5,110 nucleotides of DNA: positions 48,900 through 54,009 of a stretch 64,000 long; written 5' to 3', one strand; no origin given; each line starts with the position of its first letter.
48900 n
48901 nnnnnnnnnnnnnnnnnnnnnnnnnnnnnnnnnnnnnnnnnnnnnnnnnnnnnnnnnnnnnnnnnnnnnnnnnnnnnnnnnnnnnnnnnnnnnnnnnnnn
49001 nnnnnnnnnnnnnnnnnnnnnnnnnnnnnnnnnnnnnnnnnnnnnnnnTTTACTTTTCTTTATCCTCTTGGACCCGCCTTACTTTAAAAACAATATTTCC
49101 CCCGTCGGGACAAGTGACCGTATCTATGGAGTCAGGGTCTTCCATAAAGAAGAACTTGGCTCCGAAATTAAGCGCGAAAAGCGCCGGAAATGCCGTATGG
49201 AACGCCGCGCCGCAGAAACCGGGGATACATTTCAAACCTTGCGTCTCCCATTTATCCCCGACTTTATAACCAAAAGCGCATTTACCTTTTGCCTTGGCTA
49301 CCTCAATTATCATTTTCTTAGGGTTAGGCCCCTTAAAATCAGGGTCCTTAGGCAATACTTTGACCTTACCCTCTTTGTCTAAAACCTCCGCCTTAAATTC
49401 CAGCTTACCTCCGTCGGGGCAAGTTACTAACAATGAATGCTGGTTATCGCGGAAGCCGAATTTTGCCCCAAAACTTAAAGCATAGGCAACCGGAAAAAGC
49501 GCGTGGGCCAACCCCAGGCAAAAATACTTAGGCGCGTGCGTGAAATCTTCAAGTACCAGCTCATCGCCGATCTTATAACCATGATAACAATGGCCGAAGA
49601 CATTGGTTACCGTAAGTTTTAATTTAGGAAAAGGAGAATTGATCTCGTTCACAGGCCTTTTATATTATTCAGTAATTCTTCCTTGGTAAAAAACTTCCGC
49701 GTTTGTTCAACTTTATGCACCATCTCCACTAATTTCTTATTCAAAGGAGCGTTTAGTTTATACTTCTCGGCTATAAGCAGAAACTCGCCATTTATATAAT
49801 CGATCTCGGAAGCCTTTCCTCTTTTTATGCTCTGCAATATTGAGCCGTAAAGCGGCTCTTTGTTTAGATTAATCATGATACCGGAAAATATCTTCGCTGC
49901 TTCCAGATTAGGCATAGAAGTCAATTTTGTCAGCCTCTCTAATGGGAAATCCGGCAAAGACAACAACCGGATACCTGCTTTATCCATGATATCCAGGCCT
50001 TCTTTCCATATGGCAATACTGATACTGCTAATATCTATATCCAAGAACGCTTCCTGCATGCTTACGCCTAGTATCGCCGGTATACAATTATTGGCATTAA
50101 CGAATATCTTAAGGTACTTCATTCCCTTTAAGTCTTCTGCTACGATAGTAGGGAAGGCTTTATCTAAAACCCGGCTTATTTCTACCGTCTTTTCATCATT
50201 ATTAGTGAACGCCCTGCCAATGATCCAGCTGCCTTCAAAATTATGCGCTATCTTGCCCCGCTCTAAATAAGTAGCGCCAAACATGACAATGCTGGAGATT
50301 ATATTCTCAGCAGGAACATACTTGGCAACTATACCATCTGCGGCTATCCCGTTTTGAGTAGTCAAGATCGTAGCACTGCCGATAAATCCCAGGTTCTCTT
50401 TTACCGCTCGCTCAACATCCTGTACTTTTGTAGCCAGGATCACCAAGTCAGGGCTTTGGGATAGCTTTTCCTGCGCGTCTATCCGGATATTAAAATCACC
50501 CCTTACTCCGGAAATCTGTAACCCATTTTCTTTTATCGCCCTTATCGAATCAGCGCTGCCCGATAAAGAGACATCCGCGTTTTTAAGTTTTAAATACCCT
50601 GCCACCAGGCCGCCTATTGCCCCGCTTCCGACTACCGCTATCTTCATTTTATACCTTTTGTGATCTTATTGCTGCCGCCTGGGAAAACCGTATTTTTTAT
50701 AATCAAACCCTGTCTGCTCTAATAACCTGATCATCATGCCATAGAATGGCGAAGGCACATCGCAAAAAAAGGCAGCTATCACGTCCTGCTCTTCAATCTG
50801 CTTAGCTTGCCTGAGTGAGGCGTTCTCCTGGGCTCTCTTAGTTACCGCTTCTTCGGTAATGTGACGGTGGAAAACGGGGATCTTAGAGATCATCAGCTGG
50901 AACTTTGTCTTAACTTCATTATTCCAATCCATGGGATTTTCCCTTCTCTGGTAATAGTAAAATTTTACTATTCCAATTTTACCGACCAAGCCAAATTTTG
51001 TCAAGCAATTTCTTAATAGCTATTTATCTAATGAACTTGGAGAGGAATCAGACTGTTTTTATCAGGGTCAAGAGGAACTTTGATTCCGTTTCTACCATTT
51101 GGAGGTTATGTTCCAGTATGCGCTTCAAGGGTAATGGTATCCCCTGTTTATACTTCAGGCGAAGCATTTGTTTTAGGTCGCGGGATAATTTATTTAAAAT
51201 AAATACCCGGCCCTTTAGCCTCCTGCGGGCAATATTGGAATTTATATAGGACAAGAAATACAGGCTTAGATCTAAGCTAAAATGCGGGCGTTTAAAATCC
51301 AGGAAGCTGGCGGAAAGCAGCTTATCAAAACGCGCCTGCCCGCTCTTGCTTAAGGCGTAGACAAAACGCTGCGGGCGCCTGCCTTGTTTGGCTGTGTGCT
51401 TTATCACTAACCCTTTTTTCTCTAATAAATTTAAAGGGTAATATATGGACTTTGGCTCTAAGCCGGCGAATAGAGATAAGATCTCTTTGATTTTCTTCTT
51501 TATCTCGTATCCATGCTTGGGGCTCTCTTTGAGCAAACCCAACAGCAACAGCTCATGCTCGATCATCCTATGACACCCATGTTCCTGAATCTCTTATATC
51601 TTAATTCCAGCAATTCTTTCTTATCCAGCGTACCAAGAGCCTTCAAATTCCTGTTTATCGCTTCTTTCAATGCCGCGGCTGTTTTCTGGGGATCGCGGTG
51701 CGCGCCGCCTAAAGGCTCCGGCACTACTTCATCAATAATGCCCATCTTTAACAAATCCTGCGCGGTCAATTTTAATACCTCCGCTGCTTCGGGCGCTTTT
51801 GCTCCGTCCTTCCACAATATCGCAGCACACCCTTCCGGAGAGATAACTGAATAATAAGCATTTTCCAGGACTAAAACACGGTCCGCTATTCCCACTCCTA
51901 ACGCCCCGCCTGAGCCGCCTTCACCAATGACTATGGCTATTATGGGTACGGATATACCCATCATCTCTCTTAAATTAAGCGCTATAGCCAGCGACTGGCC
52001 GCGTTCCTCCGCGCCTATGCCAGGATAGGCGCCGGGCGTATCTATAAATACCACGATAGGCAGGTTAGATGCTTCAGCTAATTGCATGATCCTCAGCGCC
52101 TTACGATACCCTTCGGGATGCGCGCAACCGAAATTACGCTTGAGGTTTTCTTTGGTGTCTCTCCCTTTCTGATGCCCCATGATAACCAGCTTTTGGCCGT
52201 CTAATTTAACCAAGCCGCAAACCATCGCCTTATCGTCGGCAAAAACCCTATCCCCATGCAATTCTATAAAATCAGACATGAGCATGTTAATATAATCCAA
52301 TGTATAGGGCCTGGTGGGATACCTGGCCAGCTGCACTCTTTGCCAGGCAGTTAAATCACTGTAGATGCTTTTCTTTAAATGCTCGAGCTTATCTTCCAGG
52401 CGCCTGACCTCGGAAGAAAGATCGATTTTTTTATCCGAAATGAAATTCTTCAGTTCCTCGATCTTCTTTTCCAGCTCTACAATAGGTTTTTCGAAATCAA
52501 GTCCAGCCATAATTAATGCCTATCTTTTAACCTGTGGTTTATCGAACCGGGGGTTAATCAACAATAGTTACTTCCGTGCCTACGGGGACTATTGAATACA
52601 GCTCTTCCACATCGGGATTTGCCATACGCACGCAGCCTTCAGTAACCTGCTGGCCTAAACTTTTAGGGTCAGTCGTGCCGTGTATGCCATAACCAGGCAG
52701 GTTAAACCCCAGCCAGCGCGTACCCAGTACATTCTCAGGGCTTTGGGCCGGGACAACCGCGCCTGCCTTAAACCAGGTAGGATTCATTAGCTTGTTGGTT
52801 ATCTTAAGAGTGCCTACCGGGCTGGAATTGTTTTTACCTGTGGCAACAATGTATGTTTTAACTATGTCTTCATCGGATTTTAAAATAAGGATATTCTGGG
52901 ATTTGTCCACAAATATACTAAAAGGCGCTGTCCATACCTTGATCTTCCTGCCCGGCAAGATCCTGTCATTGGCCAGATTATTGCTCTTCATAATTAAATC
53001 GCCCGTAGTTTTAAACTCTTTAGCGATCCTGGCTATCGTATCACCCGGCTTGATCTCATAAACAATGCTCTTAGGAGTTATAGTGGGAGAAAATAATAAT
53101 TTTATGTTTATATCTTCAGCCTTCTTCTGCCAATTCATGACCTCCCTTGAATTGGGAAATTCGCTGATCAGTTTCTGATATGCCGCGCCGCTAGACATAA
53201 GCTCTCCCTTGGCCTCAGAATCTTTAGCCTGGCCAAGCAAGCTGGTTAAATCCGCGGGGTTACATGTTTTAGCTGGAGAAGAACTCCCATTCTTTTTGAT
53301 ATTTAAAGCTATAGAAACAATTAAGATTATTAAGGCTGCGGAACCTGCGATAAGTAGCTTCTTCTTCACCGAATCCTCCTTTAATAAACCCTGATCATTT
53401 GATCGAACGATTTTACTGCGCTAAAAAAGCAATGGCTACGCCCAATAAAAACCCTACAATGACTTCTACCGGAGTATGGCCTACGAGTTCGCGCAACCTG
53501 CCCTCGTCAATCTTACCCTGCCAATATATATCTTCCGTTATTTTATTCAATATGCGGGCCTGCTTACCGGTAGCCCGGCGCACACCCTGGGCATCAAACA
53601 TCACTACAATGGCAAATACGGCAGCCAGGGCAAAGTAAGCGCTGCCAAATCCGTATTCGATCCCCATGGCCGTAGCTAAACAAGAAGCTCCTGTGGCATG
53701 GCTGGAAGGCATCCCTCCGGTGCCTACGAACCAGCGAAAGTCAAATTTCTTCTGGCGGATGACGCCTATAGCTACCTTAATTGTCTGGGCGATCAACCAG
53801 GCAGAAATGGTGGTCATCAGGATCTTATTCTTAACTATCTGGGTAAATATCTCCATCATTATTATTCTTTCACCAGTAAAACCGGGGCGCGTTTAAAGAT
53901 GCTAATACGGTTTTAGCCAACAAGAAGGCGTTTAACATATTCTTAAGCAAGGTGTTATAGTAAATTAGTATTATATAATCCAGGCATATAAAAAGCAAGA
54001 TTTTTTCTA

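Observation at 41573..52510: Compact type II PKS-like operon in a non-actinobacterial diderm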

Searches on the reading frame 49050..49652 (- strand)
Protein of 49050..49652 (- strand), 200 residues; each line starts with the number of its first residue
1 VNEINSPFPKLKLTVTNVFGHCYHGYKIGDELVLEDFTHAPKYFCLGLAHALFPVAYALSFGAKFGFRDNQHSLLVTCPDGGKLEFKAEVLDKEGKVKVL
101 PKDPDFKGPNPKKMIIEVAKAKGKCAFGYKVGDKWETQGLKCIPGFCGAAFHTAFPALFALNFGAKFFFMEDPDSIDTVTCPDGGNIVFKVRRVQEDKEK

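Call 4: search_protein_families(library=pfam, proteins=[window:49050-49652:-], max_evalue=0.01)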
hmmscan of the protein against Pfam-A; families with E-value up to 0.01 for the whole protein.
window:49050-49652:- (200 aa): 1 family
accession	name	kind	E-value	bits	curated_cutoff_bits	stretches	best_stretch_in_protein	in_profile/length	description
PF17333.7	DEFB136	-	0.0049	17.2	30.7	0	120-135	11-26/51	Beta defensin 136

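Call 6: search_protein_families(library=ncbifam, proteins=[window:49050-49652:-], max_evalue=0.01)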
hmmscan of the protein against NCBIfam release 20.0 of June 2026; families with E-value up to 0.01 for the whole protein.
window:49050-49652:- (200 aa): 1 family
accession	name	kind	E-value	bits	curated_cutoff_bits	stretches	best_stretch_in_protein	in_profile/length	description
TIGR04076.1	TIGR04076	subfamily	1.4e-26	92.8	33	2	112-195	2-90/91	TIGR04076 family protein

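Call 23: find_homologous_proteins(query=window:49050-49652:-, max_evalue=0.00001)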
Query window:49050-49652:- (200 aa): 837 proteins with E <= 0.00001 among 911 candidates; the best 120 are listed.
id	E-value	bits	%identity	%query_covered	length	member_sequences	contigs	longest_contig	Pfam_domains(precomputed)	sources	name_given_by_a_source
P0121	2.1e-121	421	88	100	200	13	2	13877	-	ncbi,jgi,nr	ncbi:MAG: TIGR04076 family protein [Candidatus Omnitrophica bacterium]|jgi:uncharacterized repeat pr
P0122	1.6e-119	415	87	98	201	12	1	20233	-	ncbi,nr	ncbi:MAG: TIGR04076 family protein [Candidatus Omnitrophica bacterium]|nr:TIGR04076 family protein [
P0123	2.1e-118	412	85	100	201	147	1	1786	-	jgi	jgi:uncharacterized repeat protein (TIGR04076 family)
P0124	3.0e-118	411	88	100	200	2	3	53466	-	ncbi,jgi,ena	ncbi:MAG: TIGR04076 family protein [Candidatus Omnitrophota bacterium]|jgi:uncharacterized repeat pr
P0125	3.2e-118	411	87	99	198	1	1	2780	-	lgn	-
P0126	4.7e-118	410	86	100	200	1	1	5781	-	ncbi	-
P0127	5.8e-118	410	87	100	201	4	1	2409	-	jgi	-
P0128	8.4e-118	410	86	99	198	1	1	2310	-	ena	-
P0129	8.6e-118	409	86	100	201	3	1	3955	-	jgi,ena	-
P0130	9.7e-118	409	85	99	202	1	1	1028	-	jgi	jgi:uncharacterized repeat protein (TIGR04076 family)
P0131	1.0e-117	409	85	99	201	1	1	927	-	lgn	-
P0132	2.2e-117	408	85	99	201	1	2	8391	-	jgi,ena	jgi:uncharacterized repeat protein (TIGR04076 family)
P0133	2.3e-117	408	87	98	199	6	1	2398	-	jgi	jgi:uncharacterized repeat protein (TIGR04076 family)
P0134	2.5e-117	408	84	100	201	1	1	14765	-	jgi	-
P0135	3.3e-117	408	86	99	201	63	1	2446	-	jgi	-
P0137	3.9e-117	407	85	99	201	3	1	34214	-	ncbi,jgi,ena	ncbi:MAG: TIGR04076 family protein [Candidatus Omnitrophota bacterium]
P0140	4.8e-117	407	85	100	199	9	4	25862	-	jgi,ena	jgi:uncharacterized repeat protein (TIGR04076 family)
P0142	6.1e-117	407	86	99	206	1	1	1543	-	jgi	jgi:uncharacterized repeat protein (TIGR04076 family)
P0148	1.2e-116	406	85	99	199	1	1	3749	-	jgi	jgi:uncharacterized repeat protein (TIGR04076 family)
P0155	5.4e-116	404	85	100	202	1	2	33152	-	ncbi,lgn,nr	ncbi:MAG: TIGR04076 family protein [Candidatus Omnitrophica bacterium]|nr:TIGR04076 family protein [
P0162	7.0e-116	403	85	99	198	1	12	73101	-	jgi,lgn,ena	jgi:uncharacterized repeat protein (TIGR04076 family)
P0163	7.4e-116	403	85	100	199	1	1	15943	-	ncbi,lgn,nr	ncbi:MAG: TIGR04076 family protein [Candidatus Omnitrophica bacterium]|nr:TIGR04076 family protein [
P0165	8.2e-116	403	83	100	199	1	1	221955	-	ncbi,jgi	jgi:uncharacterized repeat protein (TIGR04076 family)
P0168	1.0e-115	403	84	100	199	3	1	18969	-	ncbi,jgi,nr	ncbi:MAG: TIGR04076 family protein [Candidatus Omnitrophica bacterium]|jgi:uncharacterized repeat pr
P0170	1.1e-115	403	84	100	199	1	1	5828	-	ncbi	ncbi:MAG: TIGR04076 family protein [Candidatus Omnitrophota bacterium]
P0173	1.7e-115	402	86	99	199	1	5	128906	-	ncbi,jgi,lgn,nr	ncbi:MAG: TIGR04076 family protein [Candidatus Omnitrophica bacterium]|nr:TIGR04076 family protein [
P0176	2.2e-115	402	85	100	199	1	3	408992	-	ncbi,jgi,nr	ncbi:MAG: TIGR04076 family protein [Candidatus Omnitrophota bacterium]|jgi:uncharacterized repeat pr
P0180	3.1e-115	401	83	100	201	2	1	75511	-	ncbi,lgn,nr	ncbi:MAG: TIGR04076 family protein [Candidatus Omnitrophica bacterium]|nr:TIGR04076 family protein [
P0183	3.7e-115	401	85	99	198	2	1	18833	-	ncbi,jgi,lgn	ncbi:MAG: TIGR04076 family protein [Candidatus Omnitrophota bacterium]|jgi:uncharacterized repeat pr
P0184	3.9e-115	401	84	100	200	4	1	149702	-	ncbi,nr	ncbi:MAG: TIGR04076 family protein [Candidatus Omnitrophica bacterium]|nr:TIGR04076 family protein [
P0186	4.6e-115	401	83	100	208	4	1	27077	-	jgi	jgi:uncharacterized repeat protein (TIGR04076 family)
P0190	7.2e-115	400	86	99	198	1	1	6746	-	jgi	jgi:uncharacterized repeat protein (TIGR04076 family)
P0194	9.8e-115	399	84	100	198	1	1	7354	-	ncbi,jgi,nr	ncbi:MAG: TIGR04076 family protein [Candidatus Omnitrophica bacterium]|nr:TIGR04076 family protein [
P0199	1.4e-114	399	84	98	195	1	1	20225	-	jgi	jgi:uncharacterized repeat protein (TIGR04076 family)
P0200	1.6e-114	399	83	99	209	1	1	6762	-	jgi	jgi:uncharacterized repeat protein (TIGR04076 family)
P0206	2.5e-114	398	86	98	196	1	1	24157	-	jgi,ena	jgi:uncharacterized repeat protein (TIGR04076 family)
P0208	3.0e-114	398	84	99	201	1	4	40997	-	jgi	jgi:uncharacterized repeat protein (TIGR04076 family)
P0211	4.2e-114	397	84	100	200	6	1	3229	-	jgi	jgi:uncharacterized repeat protein (TIGR04076 family)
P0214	4.5e-114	397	82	100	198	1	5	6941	-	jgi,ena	jgi:uncharacterized repeat protein (TIGR04076 family)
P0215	4.5e-114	397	82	99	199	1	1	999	-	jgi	jgi:uncharacterized repeat protein (TIGR04076 family)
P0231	1.1e-113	396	84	98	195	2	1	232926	-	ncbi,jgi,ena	ncbi:MAG: TIGR04076 family protein [Candidatus Omnitrophota bacterium]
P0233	1.3e-113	396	83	99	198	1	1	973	-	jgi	jgi:uncharacterized repeat protein (TIGR04076 family)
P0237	1.4e-113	396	84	100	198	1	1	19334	-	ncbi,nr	ncbi:MAG: TIGR04076 family protein [Candidatus Omnitrophica bacterium]|nr:TIGR04076 family protein [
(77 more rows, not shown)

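Call 36: predict_structure(alignment_id=A3)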
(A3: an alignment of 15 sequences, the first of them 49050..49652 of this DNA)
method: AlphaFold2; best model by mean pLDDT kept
length: 200 residues; sequences in the alignment: 15
mean_pLDDT: 63.9   pTM: 0.53
mean pLDDT of the five models: 63.9, 63.1, 60.9, 40.7, 36.2
residues with pLDDT >= 90: 0; 70-90: 63; 50-70: 117; < 50: 20
segments of 3 or more residues with pLDDT < 50: 1-4, 38-44, 198-200
pLDDT, mean of each block of 10 residues (from residue 1): 56 79 69 59 50 63 57 63 75 78 66 77 64 75 54 58 56 56 64 60
secondary structure, 60 per line:
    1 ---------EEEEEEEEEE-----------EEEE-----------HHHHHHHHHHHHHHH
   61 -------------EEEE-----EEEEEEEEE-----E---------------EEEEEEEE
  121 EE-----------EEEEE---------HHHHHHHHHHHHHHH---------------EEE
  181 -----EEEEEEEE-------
elements in order: E10-19 E31-34 H46-60 E74-77 E83-91 E113-122 E134-138 H148-162 E178-180 E186-193

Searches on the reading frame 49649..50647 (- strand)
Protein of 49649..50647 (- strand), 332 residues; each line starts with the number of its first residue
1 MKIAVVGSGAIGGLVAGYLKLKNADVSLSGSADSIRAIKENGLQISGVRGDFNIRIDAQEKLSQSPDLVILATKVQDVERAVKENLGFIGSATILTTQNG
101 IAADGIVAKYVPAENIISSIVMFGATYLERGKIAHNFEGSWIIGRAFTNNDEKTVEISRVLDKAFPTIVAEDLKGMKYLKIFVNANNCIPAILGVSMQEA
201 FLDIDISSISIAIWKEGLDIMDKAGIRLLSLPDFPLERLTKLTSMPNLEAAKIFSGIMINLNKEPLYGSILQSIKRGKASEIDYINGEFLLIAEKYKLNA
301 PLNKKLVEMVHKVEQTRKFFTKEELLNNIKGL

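Call 4: search_protein_families(library=pfam, proteins=[window:49649-50647:-], max_evalue=0.01)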
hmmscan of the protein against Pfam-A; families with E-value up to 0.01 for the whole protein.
window:49649-50647:- (332 aa): 3 families
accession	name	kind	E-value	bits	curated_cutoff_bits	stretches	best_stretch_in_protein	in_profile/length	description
PF02558.23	ApbA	-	1.7e-29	102.8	22.2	1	3-145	1-147/150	Ketopantoate reductase PanE/ApbA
PF08546.17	ApbA_C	-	6.8e-15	56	22.7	1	173-314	2-125/125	Ketopantoate reductase PanE/ApbA C terminal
PF03807.23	F420_oxidored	-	0.00045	21.2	21.6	1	2-84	1-78/94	NADP oxidoreductase coenzyme F420-dependent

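Call 6: search_protein_families(library=ncbifam, proteins=[window:49649-50647:-], max_evalue=0.01)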
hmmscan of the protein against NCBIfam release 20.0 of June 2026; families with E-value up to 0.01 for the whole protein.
window:49649-50647:- (332 aa): 15 families
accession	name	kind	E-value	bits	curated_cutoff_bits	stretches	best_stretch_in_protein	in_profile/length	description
TIGR00745.1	apbA_panE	subfamily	7e-49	166.7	141.35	1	2-316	1-304/305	2-dehydropantoate 2-reductase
NF005092.1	PRK06522.2-3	equivalog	5.1e-42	144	500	1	1-314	1-295/296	2-dehydropantoate 2-reductase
NF006083.0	PRK08229.1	equivalog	5.6e-37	127.5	371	1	1-329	3-334/341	2-dehydropantoate 2-reductase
NF005088.0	PRK06522.1-2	subfamily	5.2e-33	114.5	371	2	1-228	1-234/308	2-dehydropantoate 2-reductase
NF005091.0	PRK06522.2-2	equivalog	1.1e-27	97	252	1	1-228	2-230/302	2-dehydropantoate 2-reductase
NF005087.0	PRK06522.1-1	equivalog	3.3e-23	82.2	351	2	1-185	1-181/296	2-dehydropantoate 2-reductase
NF005089.0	PRK06522.1-4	subfamily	1.3e-22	80.7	223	2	1-101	1-104/326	2-dehydropantoate 2-reductase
NF005093.0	PRK06522.2-4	equivalog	2.4e-19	69.8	308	1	1-195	4-201/304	2-dehydropantoate 2-reductase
NF005094.0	PRK06522.2-5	equivalog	3.9e-16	59.3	382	1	1-136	1-139/307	2-dehydropantoate 2-reductase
NF004887.0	PRK06249.1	equivalog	4.5e-13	49.1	360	1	1-197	6-214/316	putative 2-dehydropantoate 2-reductase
NF004311.0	PRK05708.1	equivalog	5.9e-12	45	378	2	2-184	4-188/305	putative 2-dehydropantoate 2-reductase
NF009541.0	PRK12921.1-1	equivalog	2.9e-10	39.9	338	1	2-228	7-226/297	oxidoreductase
NF009543.0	PRK12921.1-5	equivalog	1.3e-09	37.7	339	2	267-314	256-303/305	oxidoreductase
NF005090.0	PRK06522.2-1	equivalog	4.3e-08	32.8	496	1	1-196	3-199/296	2-dehydropantoate 2-reductase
NF009542.0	PRK12921.1-4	equivalog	5.5e-06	25.9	288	1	1-226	2-214/286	oxidoreductase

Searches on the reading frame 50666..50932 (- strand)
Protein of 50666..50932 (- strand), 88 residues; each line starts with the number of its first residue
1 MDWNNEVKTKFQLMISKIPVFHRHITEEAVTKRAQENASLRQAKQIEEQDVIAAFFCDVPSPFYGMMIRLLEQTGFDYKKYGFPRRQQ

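Call 83: search_protein_families(library=pfam, proteins=[window:50666-50932:-], max_evalue=0.01)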
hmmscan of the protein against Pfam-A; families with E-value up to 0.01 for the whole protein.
window:50666-50932:- (88 aa): 1 family
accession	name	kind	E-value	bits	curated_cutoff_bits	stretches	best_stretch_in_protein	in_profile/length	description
PF11084.13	DUF2621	-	6.5e-06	26.6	27.7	1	3-81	57-135/139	Protein of unknown function (DUF2621)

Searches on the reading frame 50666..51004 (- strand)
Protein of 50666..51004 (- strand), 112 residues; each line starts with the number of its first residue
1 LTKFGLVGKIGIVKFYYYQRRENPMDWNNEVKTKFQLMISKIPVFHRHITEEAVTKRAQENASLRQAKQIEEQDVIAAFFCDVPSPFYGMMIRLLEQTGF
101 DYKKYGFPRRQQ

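Call 4: search_protein_families(library=pfam, proteins=[window:50666-51004:-], max_evalue=0.01)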
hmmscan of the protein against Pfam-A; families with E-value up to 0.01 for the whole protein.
window:50666-51004:- (112 aa): 1 family
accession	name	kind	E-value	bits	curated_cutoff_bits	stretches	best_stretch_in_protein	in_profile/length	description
PF11084.13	DUF2621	-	4.4e-06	27.2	27.7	1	25-105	55-135/139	Protein of unknown function (DUF2621)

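Call 6: search_protein_families(library=ncbifam, proteins=[window:50666-51004:-], max_evalue=0.01)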
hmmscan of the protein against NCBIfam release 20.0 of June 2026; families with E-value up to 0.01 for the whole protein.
window:50666-51004:- (112 aa): 0 families

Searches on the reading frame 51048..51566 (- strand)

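Call 4: search_protein_families(library=pfam, proteins=[window:51048-51566:-], max_evalue=0.01)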
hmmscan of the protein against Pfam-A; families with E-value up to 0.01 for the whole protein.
window:51048-51566:- (172 aa): 1 family
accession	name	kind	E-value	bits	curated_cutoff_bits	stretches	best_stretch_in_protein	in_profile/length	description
PF03551.20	PadR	-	2e-14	53.8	27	1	8-81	1-74/75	Transcriptional regulator PadR-like family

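Call 6: search_protein_families(library=ncbifam, proteins=[window:51048-51566:-], max_evalue=0.01)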
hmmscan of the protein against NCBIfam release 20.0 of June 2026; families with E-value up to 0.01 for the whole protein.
window:51048-51566:- (172 aa): 2 families
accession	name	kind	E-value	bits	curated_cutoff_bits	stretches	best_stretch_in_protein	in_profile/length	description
TIGR03433.1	padR_acidobact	paralog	3e-08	33.7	101.8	1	5-81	6-82/101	PadR family transcriptional regulator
TIGR02702.1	SufR_cyano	equivalog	0.0052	16.5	178.8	1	36-91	27-83/208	iron-sulfur cluster biosynthesis transcriptional regulator SufR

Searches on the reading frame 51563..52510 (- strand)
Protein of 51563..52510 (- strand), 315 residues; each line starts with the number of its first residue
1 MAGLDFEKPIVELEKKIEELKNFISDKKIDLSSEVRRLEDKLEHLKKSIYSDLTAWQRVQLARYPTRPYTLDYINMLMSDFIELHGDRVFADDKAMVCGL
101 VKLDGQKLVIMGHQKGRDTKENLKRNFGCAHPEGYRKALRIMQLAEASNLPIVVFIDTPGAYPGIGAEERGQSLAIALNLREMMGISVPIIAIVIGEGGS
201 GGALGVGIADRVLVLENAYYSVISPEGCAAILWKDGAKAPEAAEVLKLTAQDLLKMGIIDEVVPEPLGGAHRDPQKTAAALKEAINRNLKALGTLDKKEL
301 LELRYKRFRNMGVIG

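Call 4: search_protein_families(library=pfam, proteins=[window:51563-52510:-], max_evalue=0.01)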
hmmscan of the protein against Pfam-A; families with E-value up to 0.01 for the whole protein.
window:51563-52510:- (315 aa): 4 families
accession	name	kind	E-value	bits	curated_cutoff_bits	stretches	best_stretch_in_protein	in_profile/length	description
PF03255.19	ACCA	-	5.6e-148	492.6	23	1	4-312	2-310/310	Acetyl co-enzyme A carboxylase carboxyltransferase-like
PF01039.27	Carboxyl_trans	-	2.8e-17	63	22.3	1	94-244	282-428/493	Carboxyl transferase domain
PF00378.25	ECH_1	-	0.00032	20.6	27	1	178-284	79-193/251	Enoyl-CoA hydratase/isomerase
PF12841.12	YvrJ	-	0.0042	17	29.5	0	11-27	17-33/36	YvrJ protein family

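Call 6: search_protein_families(library=ncbifam, proteins=[window:51563-52510:-], max_evalue=0.01)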
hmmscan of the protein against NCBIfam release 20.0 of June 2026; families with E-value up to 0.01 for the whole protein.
window:51563-52510:- (315 aa): 6 families
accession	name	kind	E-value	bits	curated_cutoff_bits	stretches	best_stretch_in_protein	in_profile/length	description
NF004344.0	PRK05724.1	equivalog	3.7e-149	496.3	357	1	3-314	5-316/319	acetyl-CoA carboxylase carboxyltransferase subunit alpha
TIGR00513.1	accA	equivalog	1e-144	481.8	319.3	1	4-313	6-315/321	acetyl-CoA carboxylase carboxyl transferase subunit alpha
NF041504.1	AccA_sub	subfamily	5.9e-110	366.7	300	1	56-312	1-257/257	carboxyltransferase subunit alpha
NF008971.0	PRK12319.1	equivalog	1.1e-93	313.5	406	1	59-310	8-255/256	acetyl-CoA carboxylase carboxyl transferase subunit alpha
TIGR01117.1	mmdA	subfamily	4.6e-10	38.9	998.8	1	80-244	293-449/512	methylmalonyl-CoA decarboxylase subunit alpha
TIGR03134.1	malonate_gamma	equivalog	2.8e-09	36.8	237.15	1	91-285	18-227/258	biotin-independent malonate decarboxylase subunit gamma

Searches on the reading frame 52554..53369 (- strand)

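Call 5: search_protein_families(library=pfam, proteins=[window:52554-53369:-], max_evalue=0.01)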
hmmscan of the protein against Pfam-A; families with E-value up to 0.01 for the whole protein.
window:52554-53369:- (271 aa): 3 families
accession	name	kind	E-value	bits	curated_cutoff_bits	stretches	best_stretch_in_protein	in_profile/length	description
PF03734.19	YkuD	-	3.4e-22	80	23.4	1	151-269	3-146/146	L,D-transpeptidase catalytic domain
PF01476.26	LysM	-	1e-11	45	20.9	1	104-146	1-43/43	LysM domain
PF23473.1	LysM3_LYK4_5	-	8.6e-05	23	29.3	1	104-139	5-40/48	LYK4/5 LysM3 domain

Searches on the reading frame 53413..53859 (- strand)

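Call 5: search_protein_families(library=pfam, proteins=[window:53413-53859:-], max_evalue=0.01)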
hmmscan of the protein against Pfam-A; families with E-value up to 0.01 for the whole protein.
window:53413-53859:- (148 aa): 1 family
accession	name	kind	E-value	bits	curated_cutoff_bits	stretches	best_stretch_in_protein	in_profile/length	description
PF02681.20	DUF212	-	5.1e-48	162.9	26.5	1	10-143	2-126/126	Divergent PAP2 family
